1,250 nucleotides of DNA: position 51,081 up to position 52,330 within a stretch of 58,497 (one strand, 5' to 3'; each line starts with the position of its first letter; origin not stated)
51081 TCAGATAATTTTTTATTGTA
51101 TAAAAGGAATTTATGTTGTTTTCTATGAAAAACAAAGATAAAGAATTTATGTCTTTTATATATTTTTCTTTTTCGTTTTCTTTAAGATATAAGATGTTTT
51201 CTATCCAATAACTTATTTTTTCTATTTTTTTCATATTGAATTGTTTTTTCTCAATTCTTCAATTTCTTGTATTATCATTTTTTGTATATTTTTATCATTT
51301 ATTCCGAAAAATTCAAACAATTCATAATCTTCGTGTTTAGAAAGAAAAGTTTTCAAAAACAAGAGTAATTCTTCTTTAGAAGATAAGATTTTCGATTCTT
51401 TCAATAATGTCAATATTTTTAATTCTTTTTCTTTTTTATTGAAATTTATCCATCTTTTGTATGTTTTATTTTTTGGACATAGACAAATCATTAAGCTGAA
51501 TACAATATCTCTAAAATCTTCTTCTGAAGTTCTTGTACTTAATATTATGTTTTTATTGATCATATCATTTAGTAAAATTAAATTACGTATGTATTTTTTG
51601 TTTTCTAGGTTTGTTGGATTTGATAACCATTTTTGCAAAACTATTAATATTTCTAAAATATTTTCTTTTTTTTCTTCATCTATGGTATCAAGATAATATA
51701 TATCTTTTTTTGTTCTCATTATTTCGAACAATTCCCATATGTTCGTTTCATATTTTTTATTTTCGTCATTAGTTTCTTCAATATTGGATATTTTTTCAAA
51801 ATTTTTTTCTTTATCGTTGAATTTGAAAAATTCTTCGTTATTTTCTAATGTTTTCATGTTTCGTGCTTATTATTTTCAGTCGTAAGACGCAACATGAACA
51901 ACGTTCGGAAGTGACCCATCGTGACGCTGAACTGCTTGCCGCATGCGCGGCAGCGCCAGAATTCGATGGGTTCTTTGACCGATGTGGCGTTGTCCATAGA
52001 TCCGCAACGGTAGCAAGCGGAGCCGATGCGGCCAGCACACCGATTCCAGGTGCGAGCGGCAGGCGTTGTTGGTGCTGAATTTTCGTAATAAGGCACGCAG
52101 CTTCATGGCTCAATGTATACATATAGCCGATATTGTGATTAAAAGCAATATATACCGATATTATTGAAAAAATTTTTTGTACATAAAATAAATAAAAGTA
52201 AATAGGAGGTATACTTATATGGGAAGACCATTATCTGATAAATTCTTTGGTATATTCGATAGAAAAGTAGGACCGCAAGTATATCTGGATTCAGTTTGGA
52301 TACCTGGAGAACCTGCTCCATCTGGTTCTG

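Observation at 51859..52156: GC-rich island 2: same element family, with an intact 80-aa zinc-ribbon ORF translationally coupled to the downstream phage gene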

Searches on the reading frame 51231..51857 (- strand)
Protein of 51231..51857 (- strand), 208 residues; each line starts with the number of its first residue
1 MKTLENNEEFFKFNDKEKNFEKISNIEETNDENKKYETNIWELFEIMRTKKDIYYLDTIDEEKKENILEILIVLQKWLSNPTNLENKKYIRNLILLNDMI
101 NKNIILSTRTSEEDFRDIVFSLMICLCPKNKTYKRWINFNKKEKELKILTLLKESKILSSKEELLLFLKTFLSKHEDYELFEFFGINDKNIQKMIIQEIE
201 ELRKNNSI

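Call 22: search_protein_families(library=phrogs, proteins=[window:51231-51857:-], max_evalue=0.001)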
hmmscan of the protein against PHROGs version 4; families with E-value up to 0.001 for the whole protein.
window:51231-51857:- (208 aa): 0 families

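Call 38: find_homologous_proteins(query=window:51231-51857:-)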
Query window:51231-51857:- (208 aa): 2 proteins with E <= 0.001 among 1284 candidates.
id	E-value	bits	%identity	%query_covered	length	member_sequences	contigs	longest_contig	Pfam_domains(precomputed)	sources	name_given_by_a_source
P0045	2.2e-122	424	100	100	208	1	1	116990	-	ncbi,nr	ncbi:MAG: hypothetical protein NZZ41_00200 [Candidatus Dojkabacteria bacterium]|nr:hypothetical prot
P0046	6.4e-121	419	99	100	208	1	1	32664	-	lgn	-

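Call 79: find_related_loci(query=window:51231-51857:-, collection=viral_contigs, flank=3000)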
Query window:51231-51857:- (208 aa) in viral_contigs; peptide patterns used: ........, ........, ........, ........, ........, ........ (x = any residue, [..] = any of these).
31 stretches matched a pattern, but none encodes a relative of the query by tblastn (E <= 1e-3).

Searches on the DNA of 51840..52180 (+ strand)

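Call 10: search_dna_similar(query=window:51840-52180:+, collection=phages, mode=distant, max_rows=40)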
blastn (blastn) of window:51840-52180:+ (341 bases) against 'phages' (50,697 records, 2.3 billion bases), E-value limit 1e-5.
No match.

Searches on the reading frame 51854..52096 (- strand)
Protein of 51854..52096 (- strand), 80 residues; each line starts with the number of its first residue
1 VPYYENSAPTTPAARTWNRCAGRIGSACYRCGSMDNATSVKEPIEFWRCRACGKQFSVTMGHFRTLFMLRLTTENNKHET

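Call 13: search_protein_families(library=pfam, proteins=[window:51854-52096:-], max_evalue=1)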
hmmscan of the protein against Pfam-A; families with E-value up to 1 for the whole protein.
window:51854-52096:- (80 aa): 9 families
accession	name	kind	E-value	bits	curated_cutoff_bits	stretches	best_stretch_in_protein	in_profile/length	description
PF12760.12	Zn_ribbon_IS1595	-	0.0045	17.4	25.4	1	26-55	19-46/46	Transposase zinc-ribbon domain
PF01873.23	eIF-5_eIF-2B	-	0.0051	17.2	27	1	27-55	89-117/117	Domain found in IF2B/IF5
PF23550.1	zf_Tbcl_Rhp7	-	0.035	14.1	27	1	46-59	4-17/39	DNA repair protein rhp7 treble clef domain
PF02892.21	zf-BED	-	0.045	14.2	20.6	1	45-59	15-29/44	BED zinc finger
PF01780.25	Ribosomal_L37ae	-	0.07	13.7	21.9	1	27-58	32-63/85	Ribosomal L37ae protein family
PF18073.7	Zn_ribbon_LapB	-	0.095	12.9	25.7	1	47-61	1-15/28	Rubredoxin metal binding domain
PF22601.2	RIM2a_ZnF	-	0.26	11.7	27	0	27-55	24-52/52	RIM2-alpha zinc finger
PF00098.28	zf-CCHC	-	0.4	11.3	20.8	1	27-34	2-9/18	Zinc knuckle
PF09723.15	Zn_ribbon_8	-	0.55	10.7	34.4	1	48-59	7-18/41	Zinc ribbon domain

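Call 24: search_protein_representatives(protein=window:51857-52096:-)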
Query: 80 residues. Proteins with E-value up to 0.001 (for the whole library): 44; up to 1e-10: 7; up to 1e-30: 0. The best 44 are listed.
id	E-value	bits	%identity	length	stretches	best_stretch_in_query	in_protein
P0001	4.3e-24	100.4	39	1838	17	23-66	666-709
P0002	1.0e-14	70.6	37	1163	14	42-66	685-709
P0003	1.3e-13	67.1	47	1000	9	39-57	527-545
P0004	1.0e-11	61.0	45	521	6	43-59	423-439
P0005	2.2e-11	59.9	39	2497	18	39-58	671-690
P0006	4.0e-11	59.1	35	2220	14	39-59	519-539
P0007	6.7e-11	58.4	46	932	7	38-61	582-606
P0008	5.7e-08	49.1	40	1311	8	41-62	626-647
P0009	3.7e-07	46.5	47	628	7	43-62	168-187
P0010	4.3e-07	46.3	59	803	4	41-57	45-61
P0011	4.9e-07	46.1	48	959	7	43-57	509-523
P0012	6.2e-07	45.8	40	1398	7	44-66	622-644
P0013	8.4e-07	45.3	46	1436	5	43-62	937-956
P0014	1.7e-06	44.3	40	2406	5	34-65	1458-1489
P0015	1.7e-06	44.3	30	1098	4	21-65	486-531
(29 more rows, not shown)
